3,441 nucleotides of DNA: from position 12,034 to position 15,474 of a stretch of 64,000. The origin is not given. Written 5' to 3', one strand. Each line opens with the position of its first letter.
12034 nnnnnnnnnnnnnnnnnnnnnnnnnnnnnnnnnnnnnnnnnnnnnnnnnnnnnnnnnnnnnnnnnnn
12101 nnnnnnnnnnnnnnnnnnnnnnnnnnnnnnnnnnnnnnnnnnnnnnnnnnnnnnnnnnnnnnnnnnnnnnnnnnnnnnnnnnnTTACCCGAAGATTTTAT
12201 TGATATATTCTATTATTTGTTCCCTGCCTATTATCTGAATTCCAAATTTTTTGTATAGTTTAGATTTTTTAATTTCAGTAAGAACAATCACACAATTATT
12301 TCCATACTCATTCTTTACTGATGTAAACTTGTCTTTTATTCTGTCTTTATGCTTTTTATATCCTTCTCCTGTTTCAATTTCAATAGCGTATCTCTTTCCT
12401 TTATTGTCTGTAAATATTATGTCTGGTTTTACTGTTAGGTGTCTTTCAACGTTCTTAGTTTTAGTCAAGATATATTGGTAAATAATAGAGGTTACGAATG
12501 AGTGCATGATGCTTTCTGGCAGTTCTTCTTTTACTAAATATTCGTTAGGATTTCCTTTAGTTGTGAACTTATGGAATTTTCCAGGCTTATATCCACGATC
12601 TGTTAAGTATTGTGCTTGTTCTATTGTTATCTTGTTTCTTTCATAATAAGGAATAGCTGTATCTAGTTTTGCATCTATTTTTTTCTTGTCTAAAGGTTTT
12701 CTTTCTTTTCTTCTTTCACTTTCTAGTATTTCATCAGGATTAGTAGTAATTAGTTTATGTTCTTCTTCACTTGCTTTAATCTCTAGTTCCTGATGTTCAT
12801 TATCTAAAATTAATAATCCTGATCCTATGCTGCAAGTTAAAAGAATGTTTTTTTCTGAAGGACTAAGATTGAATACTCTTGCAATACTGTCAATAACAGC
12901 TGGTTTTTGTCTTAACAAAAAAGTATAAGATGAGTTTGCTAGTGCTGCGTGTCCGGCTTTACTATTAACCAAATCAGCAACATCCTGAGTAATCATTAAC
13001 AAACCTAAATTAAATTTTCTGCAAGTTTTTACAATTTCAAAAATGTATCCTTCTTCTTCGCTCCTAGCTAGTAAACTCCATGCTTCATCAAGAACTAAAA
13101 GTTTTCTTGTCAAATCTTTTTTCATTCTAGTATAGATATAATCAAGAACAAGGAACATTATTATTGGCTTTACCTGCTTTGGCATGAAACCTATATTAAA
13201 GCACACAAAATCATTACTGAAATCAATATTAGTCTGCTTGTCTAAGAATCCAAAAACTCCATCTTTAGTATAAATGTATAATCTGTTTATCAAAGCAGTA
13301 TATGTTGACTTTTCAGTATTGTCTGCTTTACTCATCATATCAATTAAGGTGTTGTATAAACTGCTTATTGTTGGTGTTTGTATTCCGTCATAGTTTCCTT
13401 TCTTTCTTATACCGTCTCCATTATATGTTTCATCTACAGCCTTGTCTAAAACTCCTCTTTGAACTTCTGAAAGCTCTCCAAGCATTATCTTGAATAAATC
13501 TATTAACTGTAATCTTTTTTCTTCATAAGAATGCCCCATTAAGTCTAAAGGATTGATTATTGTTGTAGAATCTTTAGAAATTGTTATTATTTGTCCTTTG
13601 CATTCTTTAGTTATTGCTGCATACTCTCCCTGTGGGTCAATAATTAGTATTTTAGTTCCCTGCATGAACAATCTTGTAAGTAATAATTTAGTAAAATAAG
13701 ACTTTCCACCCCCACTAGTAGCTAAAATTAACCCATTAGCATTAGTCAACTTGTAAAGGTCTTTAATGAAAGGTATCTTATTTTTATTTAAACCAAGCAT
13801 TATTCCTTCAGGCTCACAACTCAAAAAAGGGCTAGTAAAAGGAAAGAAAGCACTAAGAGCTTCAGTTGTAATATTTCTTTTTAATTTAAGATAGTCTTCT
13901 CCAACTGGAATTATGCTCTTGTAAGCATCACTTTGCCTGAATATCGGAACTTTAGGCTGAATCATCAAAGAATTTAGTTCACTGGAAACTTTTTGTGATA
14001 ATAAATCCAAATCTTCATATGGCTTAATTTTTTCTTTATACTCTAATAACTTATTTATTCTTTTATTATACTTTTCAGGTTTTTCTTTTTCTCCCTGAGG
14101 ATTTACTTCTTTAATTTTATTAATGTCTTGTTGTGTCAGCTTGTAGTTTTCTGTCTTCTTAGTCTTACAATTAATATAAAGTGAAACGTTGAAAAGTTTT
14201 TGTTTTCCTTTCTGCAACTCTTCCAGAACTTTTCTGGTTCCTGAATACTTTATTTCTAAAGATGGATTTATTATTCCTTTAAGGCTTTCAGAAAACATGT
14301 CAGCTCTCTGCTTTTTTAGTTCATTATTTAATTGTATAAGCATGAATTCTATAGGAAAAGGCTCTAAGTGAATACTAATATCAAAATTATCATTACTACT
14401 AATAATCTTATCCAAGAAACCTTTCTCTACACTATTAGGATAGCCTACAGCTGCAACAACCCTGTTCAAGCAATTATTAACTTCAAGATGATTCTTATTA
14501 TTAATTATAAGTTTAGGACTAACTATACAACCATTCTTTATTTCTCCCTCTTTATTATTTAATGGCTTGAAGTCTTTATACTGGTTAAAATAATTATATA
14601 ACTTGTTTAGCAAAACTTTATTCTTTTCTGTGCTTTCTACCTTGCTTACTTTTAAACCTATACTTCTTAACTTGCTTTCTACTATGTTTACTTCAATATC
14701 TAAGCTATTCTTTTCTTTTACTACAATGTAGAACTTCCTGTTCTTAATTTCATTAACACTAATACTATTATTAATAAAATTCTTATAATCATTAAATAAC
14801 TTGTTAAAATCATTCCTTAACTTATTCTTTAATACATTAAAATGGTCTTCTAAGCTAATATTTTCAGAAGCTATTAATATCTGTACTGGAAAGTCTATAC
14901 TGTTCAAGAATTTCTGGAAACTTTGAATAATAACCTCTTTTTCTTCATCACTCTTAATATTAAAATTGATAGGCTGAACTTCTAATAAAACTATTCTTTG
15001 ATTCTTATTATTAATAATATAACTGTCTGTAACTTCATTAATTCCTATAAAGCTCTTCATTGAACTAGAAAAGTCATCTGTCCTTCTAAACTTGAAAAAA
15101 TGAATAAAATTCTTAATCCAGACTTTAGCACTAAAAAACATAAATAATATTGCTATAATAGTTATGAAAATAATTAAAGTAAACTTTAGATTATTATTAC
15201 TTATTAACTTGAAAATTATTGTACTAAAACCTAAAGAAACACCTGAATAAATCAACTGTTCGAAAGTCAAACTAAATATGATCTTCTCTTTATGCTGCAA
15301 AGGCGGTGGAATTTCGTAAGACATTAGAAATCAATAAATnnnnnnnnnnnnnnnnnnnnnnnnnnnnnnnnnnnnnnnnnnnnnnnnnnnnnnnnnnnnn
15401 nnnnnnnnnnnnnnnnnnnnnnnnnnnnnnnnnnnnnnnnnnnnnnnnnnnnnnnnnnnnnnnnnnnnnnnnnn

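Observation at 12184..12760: VirB4-type ATPase fused to a C-terminal PD-(D/E)XK (Hjc-like) nuclease-like domain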

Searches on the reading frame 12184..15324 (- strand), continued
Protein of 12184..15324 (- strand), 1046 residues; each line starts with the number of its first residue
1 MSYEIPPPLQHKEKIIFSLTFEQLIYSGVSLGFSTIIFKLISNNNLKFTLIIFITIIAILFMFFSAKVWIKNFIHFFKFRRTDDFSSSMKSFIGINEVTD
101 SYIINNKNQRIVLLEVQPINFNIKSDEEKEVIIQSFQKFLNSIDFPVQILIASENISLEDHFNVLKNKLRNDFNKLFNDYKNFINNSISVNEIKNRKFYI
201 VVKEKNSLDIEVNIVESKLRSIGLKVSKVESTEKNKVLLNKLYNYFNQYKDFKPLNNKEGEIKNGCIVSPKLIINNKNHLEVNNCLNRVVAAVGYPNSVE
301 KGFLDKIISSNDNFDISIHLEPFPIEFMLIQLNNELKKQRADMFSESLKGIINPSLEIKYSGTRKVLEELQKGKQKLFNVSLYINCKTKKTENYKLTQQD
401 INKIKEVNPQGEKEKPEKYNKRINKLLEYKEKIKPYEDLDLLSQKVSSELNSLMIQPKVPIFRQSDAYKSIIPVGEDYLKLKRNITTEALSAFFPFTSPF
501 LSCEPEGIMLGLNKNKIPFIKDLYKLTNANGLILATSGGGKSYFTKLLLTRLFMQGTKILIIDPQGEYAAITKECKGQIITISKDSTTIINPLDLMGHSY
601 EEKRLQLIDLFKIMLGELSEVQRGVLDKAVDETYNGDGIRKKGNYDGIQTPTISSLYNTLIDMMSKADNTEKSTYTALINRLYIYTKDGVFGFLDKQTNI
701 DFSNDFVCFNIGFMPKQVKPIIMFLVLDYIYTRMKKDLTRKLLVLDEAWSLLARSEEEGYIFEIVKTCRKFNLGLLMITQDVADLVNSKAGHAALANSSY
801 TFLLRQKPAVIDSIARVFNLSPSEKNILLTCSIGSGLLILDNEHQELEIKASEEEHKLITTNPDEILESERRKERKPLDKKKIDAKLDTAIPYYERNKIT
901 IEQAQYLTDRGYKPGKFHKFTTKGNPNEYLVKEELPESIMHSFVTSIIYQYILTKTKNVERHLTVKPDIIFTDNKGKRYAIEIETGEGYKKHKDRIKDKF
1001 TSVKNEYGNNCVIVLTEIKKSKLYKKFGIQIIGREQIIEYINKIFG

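Call 76: find_encoding_contigs(protein=P0236, flank=3000, max_places=3)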
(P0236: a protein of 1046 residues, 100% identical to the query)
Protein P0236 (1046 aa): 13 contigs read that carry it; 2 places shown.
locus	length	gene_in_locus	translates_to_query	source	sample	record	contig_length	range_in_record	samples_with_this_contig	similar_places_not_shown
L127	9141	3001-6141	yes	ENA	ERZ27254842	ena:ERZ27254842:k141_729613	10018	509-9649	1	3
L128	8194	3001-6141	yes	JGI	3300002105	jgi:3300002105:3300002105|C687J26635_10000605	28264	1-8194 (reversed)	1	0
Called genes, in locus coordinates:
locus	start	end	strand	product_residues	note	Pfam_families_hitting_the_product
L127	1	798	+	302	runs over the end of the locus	PF19590:TrbL_3 (weak)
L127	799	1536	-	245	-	PF01978:TrmB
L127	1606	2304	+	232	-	PF02592:Vut_1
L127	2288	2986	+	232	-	PF01209:Ubie_methyltran (weak), PF05175:MTS, PF13489:Methyltransf_23, PF06325:PrmA (weak), PF08241:Methyltransf_11, PF08242:Methyltransf_12, PF13649:Methyltransf_25, PF13847:Methyltransf_31, +1 more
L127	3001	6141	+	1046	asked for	PF26593:TraC-like, PF01935:DUF87, PF12846:AAA_10, PF19044:P-loop_TraG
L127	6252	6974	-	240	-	PF00303:Thymidylat_synt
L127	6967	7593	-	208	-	PF13489:Methyltransf_23, PF01209:Ubie_methyltran (faint), PF13847:Methyltransf_31, PF08241:Methyltransf_11, PF08242:Methyltransf_12, PF13649:Methyltransf_25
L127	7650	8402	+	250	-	PF01978:TrmB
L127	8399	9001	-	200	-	-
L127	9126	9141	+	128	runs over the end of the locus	?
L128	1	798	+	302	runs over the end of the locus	PF19590:TrbL_3 (weak)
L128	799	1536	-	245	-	PF01978:TrmB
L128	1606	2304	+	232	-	PF02592:Vut_1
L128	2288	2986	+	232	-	PF01209:Ubie_methyltran (weak), PF05175:MTS, PF13489:Methyltransf_23, PF06325:PrmA (weak), PF08241:Methyltransf_11, PF08242:Methyltransf_12, PF13649:Methyltransf_25, PF13847:Methyltransf_31, +1 more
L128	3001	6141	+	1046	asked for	PF26593:TraC-like, PF01935:DUF87, PF12846:AAA_10, PF19044:P-loop_TraG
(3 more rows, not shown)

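Call 91: find_encoding_contigs(protein=P0293, flank=8000, max_places=2)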
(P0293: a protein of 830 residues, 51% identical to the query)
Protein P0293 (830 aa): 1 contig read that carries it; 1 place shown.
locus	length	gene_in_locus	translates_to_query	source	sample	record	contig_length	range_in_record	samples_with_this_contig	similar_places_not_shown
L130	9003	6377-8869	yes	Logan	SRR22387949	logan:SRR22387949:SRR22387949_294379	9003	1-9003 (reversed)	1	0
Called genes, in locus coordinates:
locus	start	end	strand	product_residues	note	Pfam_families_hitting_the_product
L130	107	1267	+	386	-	-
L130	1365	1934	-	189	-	PF01909:NTP_transf_2, PF18765:Polbeta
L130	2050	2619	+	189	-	-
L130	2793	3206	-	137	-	PF13470:PIN_3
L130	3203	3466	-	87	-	PF04014:MazE_antitoxin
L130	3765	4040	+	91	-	-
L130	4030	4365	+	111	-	PF04956:TrbC, PF18895:T4SS_pilin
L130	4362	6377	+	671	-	PF26589:DUF8186 (weak)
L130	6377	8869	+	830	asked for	PF26593:TraC-like, PF19044:P-loop_TraG, PF01935:DUF87, PF12846:AAA_10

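Call 97: search_protein_families(library=padloc, proteins=[window:12187-15324:-], max_evalue=0.01)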
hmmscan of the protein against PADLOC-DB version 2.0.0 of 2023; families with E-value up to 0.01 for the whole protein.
window:12187-15324:- (1046 aa): 4 families
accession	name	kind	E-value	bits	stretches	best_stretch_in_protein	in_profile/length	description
PDLC04140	mad8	-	8.6e-13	46.5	1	527-807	26-254/314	mads_8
PDLC04103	HerA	-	5.9e-08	29.5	1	532-630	176-265/579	-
PDLC02185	HerA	-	4e-05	20.5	1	516-578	152-215/585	-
PDLC04100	HerA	-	0.0026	14.5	0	515-576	150-212/580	-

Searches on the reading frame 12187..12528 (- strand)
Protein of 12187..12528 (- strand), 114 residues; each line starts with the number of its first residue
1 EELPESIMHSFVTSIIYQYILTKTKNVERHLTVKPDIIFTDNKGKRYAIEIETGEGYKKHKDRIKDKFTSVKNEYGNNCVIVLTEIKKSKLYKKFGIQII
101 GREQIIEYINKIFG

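Call 79: predict_structure(alignment_id=A4)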
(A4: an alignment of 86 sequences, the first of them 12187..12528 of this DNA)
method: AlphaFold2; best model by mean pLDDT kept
length: 114 residues; sequences in the alignment: 86
mean_pLDDT: 90.9   pTM: 0.84
mean pLDDT of the five models: 90.9, 90.5, 90.5, 90.1, 89.5
residues with pLDDT >= 90: 88; 70-90: 21; 50-70: 3; < 50: 2
segments of 3 or more residues with pLDDT < 50: none
pLDDT, mean of each block of 10 residues (from residue 1): 69 96 96 88 96 86 90 95 93 94 96 95
secondary structure, 60 per line:
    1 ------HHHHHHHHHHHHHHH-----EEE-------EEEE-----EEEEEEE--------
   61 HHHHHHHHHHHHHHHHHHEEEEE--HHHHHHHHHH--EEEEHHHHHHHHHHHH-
elements in order: H7-21 E27-29 E37-40 E46-52 H61-78 E79-83 H86-95 E98-101 H102-113

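Call 82: fold_search(model_id=the predicted structure, library=pdb)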
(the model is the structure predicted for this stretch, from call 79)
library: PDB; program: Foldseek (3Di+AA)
matches with E <= 10: 627; with E <= 0.001: 0
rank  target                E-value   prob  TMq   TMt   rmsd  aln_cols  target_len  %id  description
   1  2vld_A                1.3e-03  0.99  0.43  0.26   6.4       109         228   20  crystal structure of a repair endonuclease from Pyrococcus abyssi (released 2009-05-19)
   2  2vld_B                2.6e-03  0.96  0.40  0.25   6.5       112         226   20  crystal structure of a repair endonuclease from Pyrococcus abyssi (released 2009-05-19)
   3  5gke_A                3.9e-03  0.97  0.41  0.24   6.1       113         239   14  Structure of EndoMS-dsDNA1 complex (released 2016-11-02)
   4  5gkj_B                5.5e-03  0.97  0.44  0.26   7.0       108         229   14  Structure of EndoMS in apo form (released 2016-11-02)
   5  7tcb_B                1.5e-02  0.97  0.50  0.36   5.8       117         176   11  Crystal Structure of the YaeQ Family Protein VPA0551 from Vibrio parahaemolyticus (released 2022-01-05)
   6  3c0u_B                1.5e-02  0.90  0.45  0.32   6.7       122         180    9  Crystal structure of E.coli yaeQ protein (released 2008-01-29)
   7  6xl1_A                1.6e-02  0.99  0.58  0.21   4.9       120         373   18  crystal structure of cA4-activated Card1(D294N) (released 2020-12-30)
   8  7tcb_C                1.6e-02  0.95  0.49  0.35   6.9       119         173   12  Crystal Structure of the YaeQ Family Protein VPA0551 from Vibrio parahaemolyticus (released 2022-01-05)
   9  8q3z_A                1.8e-02  0.97  0.52  0.18   5.8       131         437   13  Crystal structure of cA4-bound Can2 from Thermoanaerobacter brockii (released 2023-11-22)
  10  3c0u_A                2.0e-02  0.89  0.46  0.33   6.6       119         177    9  Crystal structure of E.coli yaeQ protein (released 2008-01-29)
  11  1xmx                  2.4e-02  0.84  0.43  0.17   7.1       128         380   14  Crystal structure of protein VC1899 from Vibrio cholerae (released 2004-11-16)
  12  5gkj_A                2.6e-02  0.77  0.39  0.25   7.4       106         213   11  Structure of EndoMS in apo form (released 2016-11-02)
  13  8q41_B                4.1e-02  0.92  0.52  0.18   5.8       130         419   13  Crystal structure of Can2 (E341A) bound to cA4 and TTTAAA ssDNA (released 2023-11-22)
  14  2ph7_A                4.4e-02  0.84  0.48  0.29   4.8       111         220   15  Crystal structure of AF2093 from Archaeoglobus fulgidus (released 2007-05-08)
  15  8q44_B                4.7e-02  0.91  0.52  0.18   5.8       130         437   13  Crystal structure of cA4-bound Can2 (E364R) in complex with oligo-T DNA (released 2023-11-22)
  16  4tkd_A                5.8e-02  0.98  0.49  0.47   3.5        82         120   17  Sulfolobus solfataricus HJC mutants (released 2015-08-12)
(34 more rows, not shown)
